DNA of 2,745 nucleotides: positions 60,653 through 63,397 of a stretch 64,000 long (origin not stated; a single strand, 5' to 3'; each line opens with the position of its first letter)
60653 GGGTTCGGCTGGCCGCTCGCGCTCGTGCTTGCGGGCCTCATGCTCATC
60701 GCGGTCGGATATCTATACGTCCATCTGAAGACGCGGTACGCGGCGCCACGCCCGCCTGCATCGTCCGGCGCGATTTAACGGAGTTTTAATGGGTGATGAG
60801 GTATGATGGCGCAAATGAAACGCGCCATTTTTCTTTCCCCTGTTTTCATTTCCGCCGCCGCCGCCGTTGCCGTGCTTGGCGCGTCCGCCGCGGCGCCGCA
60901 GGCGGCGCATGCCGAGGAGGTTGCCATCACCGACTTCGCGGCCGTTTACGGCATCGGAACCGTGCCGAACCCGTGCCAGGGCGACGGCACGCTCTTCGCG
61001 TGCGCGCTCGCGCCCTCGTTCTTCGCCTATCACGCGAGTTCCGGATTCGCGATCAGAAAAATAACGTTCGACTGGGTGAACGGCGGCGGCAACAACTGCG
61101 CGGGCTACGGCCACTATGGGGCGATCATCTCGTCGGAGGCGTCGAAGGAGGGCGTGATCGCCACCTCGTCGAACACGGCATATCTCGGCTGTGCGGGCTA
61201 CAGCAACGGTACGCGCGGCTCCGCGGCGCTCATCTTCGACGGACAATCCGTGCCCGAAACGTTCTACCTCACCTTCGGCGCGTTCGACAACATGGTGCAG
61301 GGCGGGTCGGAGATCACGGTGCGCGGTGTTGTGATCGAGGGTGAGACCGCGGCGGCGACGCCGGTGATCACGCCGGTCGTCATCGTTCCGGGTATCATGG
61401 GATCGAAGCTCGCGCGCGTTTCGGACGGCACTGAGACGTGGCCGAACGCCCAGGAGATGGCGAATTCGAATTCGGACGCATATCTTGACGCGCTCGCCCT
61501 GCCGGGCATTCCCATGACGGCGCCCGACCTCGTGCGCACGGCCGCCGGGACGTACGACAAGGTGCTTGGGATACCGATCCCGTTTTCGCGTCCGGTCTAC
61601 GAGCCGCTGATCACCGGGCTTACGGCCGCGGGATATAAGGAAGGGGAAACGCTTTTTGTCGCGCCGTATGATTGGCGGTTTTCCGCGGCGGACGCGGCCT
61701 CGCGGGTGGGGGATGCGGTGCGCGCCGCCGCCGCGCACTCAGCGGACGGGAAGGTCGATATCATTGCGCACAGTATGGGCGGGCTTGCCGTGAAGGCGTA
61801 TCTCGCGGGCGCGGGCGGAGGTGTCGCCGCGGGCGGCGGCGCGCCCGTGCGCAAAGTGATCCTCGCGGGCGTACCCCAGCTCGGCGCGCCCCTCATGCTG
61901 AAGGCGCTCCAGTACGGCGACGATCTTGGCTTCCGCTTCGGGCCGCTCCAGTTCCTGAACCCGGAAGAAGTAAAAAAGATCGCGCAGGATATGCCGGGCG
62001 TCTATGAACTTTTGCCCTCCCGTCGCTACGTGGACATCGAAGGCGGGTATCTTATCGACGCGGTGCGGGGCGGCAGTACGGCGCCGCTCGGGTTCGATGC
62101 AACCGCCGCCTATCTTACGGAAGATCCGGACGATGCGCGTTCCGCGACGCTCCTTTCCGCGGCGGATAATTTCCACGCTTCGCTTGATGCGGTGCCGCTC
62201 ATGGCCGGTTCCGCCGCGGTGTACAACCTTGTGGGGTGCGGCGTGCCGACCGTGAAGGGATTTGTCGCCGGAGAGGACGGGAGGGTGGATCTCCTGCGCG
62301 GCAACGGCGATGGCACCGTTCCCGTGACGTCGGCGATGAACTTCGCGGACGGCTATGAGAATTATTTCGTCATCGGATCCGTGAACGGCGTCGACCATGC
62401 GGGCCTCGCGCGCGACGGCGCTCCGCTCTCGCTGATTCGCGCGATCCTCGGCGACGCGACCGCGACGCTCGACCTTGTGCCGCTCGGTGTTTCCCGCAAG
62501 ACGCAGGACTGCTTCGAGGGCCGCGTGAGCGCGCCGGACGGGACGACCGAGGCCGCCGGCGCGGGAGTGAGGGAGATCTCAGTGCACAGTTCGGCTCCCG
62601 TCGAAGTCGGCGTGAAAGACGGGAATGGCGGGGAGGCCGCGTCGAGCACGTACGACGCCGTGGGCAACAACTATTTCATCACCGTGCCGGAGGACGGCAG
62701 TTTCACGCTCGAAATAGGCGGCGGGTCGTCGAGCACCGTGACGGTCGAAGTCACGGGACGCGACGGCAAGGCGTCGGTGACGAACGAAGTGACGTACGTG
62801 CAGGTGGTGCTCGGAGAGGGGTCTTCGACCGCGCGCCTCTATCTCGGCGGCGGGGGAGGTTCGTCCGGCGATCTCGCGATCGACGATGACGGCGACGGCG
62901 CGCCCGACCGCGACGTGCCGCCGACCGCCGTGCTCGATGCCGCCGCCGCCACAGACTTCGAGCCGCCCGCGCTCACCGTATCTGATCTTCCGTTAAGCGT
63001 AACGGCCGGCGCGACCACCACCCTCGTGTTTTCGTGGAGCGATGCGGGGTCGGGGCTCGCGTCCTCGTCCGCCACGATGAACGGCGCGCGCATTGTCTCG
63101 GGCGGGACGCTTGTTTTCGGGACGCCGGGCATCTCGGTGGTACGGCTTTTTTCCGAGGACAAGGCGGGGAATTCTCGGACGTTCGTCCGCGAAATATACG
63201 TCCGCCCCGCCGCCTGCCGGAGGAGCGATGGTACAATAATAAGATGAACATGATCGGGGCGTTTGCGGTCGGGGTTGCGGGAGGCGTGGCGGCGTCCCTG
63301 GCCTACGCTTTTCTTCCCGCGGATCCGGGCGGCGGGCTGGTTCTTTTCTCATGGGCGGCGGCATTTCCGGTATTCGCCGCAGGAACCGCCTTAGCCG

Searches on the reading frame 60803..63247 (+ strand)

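Call 54: search_protein_families(library=pfam, proteins=[window:60803-63247:+], max_evalue=0.0001)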
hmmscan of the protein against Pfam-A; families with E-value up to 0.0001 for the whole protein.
window:60803-63247:+ (814 aa): 1 family
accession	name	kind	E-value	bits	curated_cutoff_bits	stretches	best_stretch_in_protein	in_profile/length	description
PF02450.21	LCAT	-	3.6e-14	53.2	21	1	265-405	68-203/392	Lecithin:cholesterol acyltransferase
